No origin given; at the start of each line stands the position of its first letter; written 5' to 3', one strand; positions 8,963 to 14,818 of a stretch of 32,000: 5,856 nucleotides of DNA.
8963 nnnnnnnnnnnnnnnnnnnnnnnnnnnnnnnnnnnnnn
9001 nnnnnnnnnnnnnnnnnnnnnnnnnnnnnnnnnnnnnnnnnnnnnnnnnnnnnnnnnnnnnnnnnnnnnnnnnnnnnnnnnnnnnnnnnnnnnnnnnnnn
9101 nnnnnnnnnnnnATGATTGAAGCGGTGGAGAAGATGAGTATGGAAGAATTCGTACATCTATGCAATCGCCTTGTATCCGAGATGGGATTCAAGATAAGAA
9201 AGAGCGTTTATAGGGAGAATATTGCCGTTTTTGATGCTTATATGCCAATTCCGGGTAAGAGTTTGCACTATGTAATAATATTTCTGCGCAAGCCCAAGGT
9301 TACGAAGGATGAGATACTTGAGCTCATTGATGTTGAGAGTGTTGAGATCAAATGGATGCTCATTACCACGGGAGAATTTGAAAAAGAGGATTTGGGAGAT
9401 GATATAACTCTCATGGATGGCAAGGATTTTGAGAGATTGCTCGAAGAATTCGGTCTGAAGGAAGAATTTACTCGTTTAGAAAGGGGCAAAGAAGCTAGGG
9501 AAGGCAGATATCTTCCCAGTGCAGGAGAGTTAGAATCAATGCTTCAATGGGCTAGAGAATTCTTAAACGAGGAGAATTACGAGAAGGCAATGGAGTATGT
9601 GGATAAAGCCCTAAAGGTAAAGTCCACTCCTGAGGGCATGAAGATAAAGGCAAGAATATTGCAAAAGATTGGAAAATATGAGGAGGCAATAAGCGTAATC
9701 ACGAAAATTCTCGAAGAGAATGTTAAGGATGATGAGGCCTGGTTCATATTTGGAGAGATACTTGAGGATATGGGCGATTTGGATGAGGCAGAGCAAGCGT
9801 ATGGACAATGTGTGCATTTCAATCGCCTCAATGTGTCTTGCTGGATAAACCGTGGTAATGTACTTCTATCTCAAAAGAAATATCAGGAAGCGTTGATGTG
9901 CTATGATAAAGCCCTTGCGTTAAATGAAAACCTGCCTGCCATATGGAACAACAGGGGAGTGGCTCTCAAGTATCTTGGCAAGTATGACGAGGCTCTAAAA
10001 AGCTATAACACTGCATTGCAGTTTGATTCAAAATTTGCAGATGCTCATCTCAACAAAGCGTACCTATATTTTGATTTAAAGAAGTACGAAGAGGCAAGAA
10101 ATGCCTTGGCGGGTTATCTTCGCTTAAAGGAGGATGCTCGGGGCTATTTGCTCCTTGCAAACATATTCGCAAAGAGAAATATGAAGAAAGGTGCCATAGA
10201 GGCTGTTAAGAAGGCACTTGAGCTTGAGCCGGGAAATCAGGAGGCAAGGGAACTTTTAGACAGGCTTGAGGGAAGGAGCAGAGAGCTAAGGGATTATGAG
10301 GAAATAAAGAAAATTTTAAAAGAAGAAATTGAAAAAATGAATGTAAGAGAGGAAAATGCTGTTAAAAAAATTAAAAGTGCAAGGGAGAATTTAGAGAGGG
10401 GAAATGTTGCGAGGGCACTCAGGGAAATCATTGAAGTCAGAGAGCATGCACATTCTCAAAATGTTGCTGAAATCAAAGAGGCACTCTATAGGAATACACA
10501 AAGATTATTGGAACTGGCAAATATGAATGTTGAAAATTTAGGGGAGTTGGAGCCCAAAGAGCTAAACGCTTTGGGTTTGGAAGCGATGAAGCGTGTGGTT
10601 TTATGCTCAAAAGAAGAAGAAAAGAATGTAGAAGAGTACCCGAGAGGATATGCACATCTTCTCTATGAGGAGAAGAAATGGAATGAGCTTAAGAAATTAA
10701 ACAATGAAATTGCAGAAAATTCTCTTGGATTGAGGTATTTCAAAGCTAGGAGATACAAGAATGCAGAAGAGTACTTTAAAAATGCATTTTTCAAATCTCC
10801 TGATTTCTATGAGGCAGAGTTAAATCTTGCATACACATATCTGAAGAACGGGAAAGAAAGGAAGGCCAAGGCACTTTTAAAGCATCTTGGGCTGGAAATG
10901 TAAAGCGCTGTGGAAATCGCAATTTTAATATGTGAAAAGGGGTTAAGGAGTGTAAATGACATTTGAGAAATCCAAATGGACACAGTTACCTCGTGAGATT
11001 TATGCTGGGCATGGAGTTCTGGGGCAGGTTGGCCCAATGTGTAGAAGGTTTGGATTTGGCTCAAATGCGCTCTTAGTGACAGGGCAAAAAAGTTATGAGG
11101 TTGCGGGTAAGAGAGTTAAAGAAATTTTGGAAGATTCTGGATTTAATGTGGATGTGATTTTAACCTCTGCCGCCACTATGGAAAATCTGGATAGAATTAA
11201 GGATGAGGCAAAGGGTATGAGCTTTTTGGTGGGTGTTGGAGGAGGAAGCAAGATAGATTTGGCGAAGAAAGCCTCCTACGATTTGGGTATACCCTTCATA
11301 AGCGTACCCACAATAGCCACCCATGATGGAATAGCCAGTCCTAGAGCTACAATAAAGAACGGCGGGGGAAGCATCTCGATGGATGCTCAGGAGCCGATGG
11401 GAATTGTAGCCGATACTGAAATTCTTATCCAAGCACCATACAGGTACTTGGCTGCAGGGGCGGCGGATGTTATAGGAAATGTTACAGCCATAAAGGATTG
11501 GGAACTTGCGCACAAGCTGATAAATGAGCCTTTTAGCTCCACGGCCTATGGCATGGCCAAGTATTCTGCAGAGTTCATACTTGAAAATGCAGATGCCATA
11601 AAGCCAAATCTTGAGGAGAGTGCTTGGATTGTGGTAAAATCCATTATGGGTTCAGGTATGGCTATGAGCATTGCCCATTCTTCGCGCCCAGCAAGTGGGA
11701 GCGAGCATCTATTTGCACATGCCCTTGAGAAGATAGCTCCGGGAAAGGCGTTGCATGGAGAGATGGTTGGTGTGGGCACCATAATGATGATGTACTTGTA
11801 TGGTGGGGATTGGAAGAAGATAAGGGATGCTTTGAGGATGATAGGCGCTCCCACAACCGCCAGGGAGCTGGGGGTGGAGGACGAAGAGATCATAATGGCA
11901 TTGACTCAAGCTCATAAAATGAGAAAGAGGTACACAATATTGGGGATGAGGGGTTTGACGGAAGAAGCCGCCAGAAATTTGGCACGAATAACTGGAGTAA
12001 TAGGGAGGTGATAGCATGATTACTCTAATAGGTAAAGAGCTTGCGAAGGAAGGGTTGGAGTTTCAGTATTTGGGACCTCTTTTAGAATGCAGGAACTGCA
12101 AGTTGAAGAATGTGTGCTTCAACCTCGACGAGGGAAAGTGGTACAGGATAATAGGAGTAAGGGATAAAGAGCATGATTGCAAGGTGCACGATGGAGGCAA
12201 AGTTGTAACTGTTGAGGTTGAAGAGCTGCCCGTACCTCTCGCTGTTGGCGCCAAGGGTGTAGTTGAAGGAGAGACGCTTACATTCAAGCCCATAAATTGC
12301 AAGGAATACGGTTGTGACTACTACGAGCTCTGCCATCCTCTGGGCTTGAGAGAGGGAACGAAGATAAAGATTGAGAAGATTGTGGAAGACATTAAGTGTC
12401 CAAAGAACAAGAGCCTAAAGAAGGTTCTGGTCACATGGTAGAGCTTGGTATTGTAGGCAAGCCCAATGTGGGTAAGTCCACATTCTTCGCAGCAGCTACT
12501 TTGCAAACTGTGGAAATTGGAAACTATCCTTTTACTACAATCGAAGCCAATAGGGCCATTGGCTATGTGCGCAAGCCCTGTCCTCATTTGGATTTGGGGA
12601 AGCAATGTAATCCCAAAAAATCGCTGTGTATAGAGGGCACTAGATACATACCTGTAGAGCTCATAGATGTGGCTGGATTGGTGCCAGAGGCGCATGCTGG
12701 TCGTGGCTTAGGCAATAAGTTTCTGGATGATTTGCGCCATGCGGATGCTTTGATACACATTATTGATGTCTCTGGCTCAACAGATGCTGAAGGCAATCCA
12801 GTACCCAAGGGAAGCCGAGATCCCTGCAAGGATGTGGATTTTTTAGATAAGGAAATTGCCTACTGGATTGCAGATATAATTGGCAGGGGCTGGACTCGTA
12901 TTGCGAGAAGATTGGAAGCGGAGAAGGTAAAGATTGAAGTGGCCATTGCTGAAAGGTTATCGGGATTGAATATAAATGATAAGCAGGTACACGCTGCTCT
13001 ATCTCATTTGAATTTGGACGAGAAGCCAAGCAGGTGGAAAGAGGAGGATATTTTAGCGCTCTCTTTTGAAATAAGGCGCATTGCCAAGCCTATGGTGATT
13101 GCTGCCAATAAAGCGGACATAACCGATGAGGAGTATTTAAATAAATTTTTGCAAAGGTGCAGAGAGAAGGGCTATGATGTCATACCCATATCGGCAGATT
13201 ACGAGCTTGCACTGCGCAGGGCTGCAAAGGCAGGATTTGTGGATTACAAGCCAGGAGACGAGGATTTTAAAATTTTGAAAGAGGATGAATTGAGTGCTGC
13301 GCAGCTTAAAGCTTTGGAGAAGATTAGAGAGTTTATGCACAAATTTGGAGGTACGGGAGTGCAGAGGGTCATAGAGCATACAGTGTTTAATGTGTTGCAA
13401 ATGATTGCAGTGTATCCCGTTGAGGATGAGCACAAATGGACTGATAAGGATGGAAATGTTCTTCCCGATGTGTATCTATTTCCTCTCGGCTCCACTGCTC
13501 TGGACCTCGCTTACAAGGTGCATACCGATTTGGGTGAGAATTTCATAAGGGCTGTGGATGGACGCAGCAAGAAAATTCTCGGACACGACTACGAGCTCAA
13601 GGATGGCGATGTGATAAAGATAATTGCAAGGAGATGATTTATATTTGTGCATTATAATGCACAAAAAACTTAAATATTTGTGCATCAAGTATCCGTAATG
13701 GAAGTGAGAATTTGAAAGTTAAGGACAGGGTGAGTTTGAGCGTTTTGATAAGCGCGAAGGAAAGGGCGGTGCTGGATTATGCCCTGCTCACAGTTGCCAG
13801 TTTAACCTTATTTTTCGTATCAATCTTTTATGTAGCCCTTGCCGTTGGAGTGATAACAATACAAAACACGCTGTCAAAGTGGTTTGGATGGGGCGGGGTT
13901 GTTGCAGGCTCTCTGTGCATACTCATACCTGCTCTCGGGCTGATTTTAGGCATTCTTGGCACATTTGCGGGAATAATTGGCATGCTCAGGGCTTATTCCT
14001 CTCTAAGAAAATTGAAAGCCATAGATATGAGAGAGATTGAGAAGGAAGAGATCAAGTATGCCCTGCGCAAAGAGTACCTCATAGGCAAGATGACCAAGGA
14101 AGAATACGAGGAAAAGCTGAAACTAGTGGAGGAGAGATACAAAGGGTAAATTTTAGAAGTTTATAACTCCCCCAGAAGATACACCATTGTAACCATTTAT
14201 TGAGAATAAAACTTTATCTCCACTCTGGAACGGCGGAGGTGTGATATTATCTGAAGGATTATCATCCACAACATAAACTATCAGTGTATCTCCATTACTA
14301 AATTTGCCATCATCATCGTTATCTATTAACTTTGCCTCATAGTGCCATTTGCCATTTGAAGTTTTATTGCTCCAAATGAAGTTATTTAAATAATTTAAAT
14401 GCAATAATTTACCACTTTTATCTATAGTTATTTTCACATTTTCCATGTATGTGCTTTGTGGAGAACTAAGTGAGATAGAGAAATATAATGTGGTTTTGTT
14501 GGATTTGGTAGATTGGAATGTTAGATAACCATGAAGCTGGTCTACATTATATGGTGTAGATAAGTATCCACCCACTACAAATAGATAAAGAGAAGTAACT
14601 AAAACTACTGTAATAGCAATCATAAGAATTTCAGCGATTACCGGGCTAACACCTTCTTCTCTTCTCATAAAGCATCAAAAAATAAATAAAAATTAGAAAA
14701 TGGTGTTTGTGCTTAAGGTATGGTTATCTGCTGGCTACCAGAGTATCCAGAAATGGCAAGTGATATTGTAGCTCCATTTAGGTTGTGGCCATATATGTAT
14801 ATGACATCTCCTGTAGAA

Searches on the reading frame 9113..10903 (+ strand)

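Call 81: search_protein_families(library=pfam, proteins=[window:9113-10903:+], max_evalue=0.00001)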
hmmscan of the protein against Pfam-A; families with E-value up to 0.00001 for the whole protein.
window:9113-10903:+ (596 aa): 17 families
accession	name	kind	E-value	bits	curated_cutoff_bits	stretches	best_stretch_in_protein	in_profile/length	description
PF00515.34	TPR_1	-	9.3e-41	136.5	27.8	2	243-273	3-33/34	Tetratricopeptide repeat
PF07719.23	TPR_2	-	1.1e-36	122.3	27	2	276-306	2-32/34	Tetratricopeptide repeat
PF13181.12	TPR_8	-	1.6e-29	99.9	25.7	0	277-307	3-33/34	Tetratricopeptide repeat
PF14559.12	TPR_19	-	1.4e-26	93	25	2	289-351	5-68/68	Tetratricopeptide repeat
PF13432.12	TPR_16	-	2.7e-25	88.9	32.7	1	281-339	3-61/65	Tetratricopeptide repeat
PF13431.12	TPR_17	-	1.6e-24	84.5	24.4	0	263-295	1-33/34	Tetratricopeptide repeat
PF13428.12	TPR_14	-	3.4e-23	80.2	23.5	0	243-281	3-41/44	Tetratricopeptide repeat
PF13414.12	TPR_11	-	2.1e-20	72.6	26.8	2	286-322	5-41/42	TPR repeat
PF12895.13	ANAPC3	-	6.7e-20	71.6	27.2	1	153-233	2-82/82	Anaphase-promoting complex, cyclosome, subunit 3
PF13424.12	TPR_12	-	2.6e-15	56.8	30.1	1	244-302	6-72/77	Tetratricopeptide repeat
PF23914.1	TPR_CcmH_CycH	-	3.4e-11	43.7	42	0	340-436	48-141/158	Cytochrome c-type biogenesis protein H TPR domain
PF13374.12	TPR_10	-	1.9e-10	40.9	27.5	0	246-272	7-33/42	Tetratricopeptide repeat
PF13371.12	TPR_9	-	5.4e-10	39.6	35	0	250-311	4-65/73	Tetratricopeptide repeat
PF13176.12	TPR_7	-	8.3e-10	38.4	27.9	0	180-203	6-31/36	Tetratricopeptide repeat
PF13429.12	TPR_15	-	4.4e-07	30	26.2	0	338-380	142-184/280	Tetratricopeptide repeat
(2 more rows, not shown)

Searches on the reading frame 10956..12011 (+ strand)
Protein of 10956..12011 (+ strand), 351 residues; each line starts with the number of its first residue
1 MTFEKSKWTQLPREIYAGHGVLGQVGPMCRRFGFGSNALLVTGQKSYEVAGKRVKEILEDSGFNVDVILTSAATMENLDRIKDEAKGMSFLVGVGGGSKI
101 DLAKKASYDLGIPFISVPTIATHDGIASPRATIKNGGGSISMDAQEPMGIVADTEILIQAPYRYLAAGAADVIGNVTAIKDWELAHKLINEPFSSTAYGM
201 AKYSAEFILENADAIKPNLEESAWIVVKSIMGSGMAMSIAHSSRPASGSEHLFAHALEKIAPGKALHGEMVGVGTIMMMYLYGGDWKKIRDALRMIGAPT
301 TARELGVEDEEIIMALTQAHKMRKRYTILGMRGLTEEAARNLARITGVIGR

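Call 81: search_protein_families(library=pfam, proteins=[window:10956-12011:+], max_evalue=0.00001)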
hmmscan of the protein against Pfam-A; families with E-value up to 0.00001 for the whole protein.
window:10956-12011:+ (351 aa): 2 families
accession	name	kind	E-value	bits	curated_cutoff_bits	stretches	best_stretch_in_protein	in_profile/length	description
PF13685.12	Fe-ADH_2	-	2.4e-36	125.4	28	1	17-161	2-149/149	Iron-containing alcohol dehydrogenase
PF00465.25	Fe-ADH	-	7.1e-16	58.7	31.3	1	12-136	1-146/168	Iron-containing alcohol dehydrogenase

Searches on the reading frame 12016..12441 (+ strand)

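Call 82: search_protein_families(library=pfam, proteins=[window:12016-12441:+], max_evalue=0.00001)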
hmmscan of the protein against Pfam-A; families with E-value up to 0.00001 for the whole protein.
window:12016-12441:+ (141 aa): 1 family
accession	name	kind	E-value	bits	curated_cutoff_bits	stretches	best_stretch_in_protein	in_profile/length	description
PF03684.18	UPF0179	-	3.5e-52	176.5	25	1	1-138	1-139/140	Uncharacterised protein family (UPF0179)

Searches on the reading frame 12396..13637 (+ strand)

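Call 82: search_protein_families(library=pfam, proteins=[window:12396-13637:+], max_evalue=0.00001)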
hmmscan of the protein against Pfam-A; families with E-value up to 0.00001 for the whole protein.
window:12396-13637:+ (413 aa): 4 families
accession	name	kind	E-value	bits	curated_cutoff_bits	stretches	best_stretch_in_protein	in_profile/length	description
PF08438.16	YGR210-like_G4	-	3e-37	127.8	24.7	1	236-344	1-108/108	Obg-like GTPase YGR210-like, G4 motif-containing domain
PF01926.29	MMR_HSR1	-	4.2e-17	62.7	21.9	1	17-127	2-87/113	50S ribosome-binding GTPase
PF02824.27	TGS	-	7.2e-12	45.6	22.2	1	352-410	7-59/60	TGS domain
PF02421.24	FeoB_N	-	3.5e-09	36.8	27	1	18-54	4-40/156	Ferrous iron transport protein B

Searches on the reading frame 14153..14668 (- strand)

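Call 82: search_protein_families(library=pfam, proteins=[window:14153-14668:-], max_evalue=0.00001)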
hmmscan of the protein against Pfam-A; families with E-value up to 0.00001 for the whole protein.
window:14153-14668:- (171 aa): 1 family
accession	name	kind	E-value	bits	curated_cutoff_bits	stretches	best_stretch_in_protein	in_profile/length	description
PF07790.16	Pilin_N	-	3.2e-09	37.9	25.2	1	5-86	1-77/78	Archaeal Type IV pilin, N-terminal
